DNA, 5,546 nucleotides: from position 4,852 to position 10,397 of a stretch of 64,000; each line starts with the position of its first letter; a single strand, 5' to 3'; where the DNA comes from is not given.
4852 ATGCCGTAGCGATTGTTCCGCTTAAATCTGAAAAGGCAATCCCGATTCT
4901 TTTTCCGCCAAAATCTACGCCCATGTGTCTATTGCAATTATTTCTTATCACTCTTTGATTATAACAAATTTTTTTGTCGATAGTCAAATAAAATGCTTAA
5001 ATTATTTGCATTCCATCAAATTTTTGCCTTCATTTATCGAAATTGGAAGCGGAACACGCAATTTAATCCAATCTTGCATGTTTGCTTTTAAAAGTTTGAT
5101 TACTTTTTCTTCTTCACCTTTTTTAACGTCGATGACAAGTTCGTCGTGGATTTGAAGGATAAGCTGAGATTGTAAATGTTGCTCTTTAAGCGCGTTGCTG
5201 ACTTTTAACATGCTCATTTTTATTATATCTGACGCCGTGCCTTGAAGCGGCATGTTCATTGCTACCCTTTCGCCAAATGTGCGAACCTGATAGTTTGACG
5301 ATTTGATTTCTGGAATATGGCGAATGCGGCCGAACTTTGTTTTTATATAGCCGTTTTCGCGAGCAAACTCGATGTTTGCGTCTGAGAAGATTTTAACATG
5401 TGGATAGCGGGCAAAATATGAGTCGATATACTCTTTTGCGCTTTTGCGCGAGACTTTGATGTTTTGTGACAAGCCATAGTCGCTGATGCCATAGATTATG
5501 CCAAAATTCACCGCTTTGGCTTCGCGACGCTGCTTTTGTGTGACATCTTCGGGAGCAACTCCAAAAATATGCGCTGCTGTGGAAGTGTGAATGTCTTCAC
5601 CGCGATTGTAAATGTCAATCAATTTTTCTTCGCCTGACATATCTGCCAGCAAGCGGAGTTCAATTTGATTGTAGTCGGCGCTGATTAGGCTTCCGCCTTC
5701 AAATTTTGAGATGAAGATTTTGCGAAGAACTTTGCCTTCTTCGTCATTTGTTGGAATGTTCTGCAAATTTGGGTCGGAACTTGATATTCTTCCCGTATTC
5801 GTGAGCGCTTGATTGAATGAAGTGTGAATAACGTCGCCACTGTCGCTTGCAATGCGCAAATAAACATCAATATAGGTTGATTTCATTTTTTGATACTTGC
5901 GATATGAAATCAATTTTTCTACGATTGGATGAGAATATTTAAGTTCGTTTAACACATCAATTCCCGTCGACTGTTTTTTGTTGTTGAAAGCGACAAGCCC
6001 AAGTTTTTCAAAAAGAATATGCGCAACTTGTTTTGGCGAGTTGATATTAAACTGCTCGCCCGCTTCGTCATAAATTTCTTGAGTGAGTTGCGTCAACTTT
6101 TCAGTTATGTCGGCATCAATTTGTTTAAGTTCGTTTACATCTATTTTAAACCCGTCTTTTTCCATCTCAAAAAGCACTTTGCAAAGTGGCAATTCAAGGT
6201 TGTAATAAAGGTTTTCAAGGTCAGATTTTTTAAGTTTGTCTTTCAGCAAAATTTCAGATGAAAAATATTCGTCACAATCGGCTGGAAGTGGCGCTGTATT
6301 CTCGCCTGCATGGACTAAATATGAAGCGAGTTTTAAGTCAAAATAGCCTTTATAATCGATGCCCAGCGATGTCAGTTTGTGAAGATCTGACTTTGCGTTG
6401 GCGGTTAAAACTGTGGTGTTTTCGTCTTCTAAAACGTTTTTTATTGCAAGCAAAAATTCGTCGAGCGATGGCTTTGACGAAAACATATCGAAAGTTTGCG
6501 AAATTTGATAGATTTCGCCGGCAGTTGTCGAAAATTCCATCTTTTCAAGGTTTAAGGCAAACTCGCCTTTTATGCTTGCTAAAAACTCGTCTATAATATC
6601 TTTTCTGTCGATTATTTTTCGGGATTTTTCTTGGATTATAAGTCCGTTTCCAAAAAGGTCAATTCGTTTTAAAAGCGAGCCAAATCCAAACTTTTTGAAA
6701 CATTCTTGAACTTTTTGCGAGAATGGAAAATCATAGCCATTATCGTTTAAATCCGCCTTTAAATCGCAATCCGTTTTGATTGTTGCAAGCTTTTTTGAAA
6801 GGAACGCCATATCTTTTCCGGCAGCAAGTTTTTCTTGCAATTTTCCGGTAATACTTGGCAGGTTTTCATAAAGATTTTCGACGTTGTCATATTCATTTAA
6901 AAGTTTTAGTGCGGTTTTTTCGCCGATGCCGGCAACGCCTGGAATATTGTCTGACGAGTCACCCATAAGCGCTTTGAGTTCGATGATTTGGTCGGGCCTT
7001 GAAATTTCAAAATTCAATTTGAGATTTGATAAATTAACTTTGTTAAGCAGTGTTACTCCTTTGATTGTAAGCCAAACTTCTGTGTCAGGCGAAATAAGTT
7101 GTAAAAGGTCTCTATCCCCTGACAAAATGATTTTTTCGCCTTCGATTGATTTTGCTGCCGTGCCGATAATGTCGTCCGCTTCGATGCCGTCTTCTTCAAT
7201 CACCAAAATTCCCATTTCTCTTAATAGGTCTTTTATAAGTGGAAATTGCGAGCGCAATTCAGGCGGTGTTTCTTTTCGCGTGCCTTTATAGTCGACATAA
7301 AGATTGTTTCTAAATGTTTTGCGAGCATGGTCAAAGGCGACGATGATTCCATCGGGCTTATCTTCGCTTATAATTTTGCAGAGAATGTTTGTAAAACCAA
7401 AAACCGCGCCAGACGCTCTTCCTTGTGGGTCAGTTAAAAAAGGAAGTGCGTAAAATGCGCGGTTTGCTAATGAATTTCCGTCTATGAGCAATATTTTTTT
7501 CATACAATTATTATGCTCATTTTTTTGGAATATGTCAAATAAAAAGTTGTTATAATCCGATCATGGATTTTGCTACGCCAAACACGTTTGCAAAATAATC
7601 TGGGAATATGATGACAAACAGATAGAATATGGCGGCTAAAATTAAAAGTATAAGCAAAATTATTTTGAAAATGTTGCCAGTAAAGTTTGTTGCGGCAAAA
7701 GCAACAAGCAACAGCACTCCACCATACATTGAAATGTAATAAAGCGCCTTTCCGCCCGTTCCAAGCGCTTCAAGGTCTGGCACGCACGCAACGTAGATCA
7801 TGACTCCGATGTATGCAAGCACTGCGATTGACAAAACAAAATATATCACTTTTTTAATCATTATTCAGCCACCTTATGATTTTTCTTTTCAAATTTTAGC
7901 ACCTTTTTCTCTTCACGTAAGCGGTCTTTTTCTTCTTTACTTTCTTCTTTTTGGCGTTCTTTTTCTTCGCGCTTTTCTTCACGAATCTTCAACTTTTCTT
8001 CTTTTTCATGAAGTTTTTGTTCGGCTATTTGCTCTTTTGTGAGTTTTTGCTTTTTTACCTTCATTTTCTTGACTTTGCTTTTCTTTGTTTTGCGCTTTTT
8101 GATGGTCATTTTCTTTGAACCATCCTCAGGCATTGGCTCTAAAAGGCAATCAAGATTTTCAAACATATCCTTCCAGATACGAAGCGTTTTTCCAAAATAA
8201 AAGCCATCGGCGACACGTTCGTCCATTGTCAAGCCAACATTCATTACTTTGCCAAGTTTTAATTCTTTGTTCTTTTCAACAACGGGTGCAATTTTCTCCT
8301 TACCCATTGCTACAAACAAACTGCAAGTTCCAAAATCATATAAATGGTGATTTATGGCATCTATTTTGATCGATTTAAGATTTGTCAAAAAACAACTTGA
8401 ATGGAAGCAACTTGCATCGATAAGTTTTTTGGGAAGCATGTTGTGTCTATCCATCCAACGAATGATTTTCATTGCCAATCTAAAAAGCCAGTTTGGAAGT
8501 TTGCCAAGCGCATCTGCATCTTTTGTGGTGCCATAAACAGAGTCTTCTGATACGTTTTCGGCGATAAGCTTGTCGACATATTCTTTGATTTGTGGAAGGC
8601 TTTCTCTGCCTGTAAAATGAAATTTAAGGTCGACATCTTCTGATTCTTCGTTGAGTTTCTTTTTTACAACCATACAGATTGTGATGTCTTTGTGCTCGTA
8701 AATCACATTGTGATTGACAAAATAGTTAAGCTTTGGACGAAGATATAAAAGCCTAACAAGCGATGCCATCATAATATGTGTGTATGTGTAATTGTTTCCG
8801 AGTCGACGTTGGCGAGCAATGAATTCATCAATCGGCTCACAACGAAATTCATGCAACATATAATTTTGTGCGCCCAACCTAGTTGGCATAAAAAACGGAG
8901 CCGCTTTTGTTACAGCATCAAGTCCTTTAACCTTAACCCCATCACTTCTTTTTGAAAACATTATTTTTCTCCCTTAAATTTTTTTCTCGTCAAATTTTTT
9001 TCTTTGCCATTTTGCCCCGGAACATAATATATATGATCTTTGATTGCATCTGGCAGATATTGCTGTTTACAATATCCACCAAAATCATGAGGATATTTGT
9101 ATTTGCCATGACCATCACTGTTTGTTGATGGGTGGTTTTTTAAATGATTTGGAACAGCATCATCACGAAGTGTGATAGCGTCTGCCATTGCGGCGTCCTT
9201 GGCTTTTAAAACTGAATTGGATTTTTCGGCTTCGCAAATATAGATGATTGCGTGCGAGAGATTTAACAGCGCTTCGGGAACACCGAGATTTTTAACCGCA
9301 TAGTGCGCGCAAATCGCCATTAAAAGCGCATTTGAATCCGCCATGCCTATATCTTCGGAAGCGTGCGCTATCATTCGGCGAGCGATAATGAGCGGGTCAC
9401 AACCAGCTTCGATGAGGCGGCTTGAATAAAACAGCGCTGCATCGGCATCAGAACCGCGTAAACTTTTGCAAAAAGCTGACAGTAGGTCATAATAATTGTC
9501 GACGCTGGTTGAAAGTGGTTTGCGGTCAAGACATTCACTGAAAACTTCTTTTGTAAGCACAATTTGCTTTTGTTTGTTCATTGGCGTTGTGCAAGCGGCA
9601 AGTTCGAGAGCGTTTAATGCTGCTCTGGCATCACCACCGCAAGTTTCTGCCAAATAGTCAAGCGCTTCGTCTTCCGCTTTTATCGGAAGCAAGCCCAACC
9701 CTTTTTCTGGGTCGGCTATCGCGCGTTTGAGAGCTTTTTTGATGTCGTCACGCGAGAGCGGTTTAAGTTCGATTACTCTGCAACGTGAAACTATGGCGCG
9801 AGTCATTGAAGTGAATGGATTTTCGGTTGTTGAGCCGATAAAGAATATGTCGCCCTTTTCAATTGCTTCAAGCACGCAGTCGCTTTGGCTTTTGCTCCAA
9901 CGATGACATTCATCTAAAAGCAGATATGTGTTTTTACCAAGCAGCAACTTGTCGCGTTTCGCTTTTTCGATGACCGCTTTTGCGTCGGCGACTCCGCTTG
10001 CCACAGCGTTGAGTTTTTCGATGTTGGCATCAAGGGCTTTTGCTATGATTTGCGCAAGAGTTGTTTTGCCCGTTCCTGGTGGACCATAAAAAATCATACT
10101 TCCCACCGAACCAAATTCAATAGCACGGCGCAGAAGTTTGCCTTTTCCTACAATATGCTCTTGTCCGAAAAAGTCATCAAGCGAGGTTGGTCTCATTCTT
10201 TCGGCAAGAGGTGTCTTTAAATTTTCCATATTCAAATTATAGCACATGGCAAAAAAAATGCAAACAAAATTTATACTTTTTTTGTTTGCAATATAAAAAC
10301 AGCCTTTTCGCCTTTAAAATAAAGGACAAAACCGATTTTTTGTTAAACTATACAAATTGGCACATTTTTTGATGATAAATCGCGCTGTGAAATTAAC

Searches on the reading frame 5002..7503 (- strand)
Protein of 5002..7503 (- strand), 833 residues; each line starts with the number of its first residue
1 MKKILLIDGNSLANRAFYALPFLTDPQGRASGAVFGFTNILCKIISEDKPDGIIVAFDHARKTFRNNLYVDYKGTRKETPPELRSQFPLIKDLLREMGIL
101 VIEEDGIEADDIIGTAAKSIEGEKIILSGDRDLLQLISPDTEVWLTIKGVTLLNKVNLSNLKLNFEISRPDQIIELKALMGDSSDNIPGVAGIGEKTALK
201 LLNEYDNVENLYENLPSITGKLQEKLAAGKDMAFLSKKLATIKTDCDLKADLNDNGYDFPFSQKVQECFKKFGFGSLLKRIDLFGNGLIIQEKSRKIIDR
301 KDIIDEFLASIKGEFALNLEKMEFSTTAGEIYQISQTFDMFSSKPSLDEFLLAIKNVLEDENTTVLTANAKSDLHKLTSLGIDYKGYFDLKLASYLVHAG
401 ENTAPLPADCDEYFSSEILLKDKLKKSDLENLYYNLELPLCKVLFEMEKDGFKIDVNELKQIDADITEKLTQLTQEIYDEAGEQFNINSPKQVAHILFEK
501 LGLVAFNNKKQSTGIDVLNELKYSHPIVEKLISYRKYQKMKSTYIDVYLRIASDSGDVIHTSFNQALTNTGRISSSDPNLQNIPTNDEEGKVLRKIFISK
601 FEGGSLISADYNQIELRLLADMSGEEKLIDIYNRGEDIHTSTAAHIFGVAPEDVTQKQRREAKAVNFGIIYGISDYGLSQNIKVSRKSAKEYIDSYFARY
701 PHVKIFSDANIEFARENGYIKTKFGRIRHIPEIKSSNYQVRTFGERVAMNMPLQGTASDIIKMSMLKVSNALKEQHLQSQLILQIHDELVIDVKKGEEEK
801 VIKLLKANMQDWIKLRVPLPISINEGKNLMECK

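Call 80: search_protein_families(library=pfam, proteins=[window:5002-7503:-], max_evalue=0.00001)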
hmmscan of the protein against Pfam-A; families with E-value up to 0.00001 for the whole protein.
window:5002-7503:- (833 aa): 3 families
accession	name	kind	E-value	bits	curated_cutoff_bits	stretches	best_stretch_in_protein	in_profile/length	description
PF00476.26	DNA_pol_A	-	1.4e-143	478.9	34.3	1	457-830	2-380/381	DNA polymerase family A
PF02739.22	5_3_exonuc_N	-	4.7e-51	173.2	34.3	1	3-151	1-152/164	5'-3' exonuclease, N-terminal resolvase-like domain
PF01367.25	5_3_exonuc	-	5.5e-34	117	40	1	169-255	2-89/97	5'-3' exonuclease, C-terminal SAM fold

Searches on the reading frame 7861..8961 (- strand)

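Call 80: search_protein_families(library=pfam, proteins=[window:7861-8961:-], max_evalue=0.00001)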
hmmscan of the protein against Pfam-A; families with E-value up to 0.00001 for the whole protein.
window:7861-8961:- (366 aa): 1 family
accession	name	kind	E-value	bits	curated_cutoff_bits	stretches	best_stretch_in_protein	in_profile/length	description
PF00198.28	2-oxoacid_dh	-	4.3e-06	26.8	23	1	217-273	175-230/232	2-oxoacid dehydrogenases acyltransferase (catalytic domain)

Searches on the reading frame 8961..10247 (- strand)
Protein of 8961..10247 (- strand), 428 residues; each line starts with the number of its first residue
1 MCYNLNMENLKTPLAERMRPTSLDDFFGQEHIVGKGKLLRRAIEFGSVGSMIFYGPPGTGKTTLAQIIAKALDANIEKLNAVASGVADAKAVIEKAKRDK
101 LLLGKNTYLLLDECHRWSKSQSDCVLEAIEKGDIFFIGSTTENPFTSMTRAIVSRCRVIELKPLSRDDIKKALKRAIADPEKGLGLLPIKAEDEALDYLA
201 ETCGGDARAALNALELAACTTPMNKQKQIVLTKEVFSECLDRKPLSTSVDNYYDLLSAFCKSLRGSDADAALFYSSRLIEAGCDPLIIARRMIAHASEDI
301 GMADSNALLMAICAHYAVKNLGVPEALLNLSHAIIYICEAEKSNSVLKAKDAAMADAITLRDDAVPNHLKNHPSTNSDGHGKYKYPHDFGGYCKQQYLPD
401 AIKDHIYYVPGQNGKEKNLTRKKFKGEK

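Call 80: search_protein_families(library=pfam, proteins=[window:8961-10247:-], max_evalue=0.00001)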
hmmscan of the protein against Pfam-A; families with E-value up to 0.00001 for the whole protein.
window:8961-10247:- (428 aa): 6 families
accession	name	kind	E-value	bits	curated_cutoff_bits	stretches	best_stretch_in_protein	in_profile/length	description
PF12002.13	MgsA_C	-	1.5e-53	181.5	27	1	265-421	1-161/167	MgsA AAA+ ATPase C terminal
PF16193.11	AAA_assoc_2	-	1.9e-20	73.3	34.3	1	188-264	4-81/81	AAA C-terminal domain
PF05496.18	RuvB_N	-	9.3e-13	48.7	27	1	18-133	1-112/159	Holliday junction DNA helicase RuvB P-loop domain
PF00004.35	AAA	-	3.9e-12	47.2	21.2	1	51-161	1-128/131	ATPase family associated with various cellular activities (AAA)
PF13173.12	AAA_14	-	7.2e-08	32.9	27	1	51-166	5-125/129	AAA domain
PF01078.27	Mg_chelatase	-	5.1e-06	26.5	20.3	0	39-74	11-48/207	Magnesium chelatase, subunit ChlI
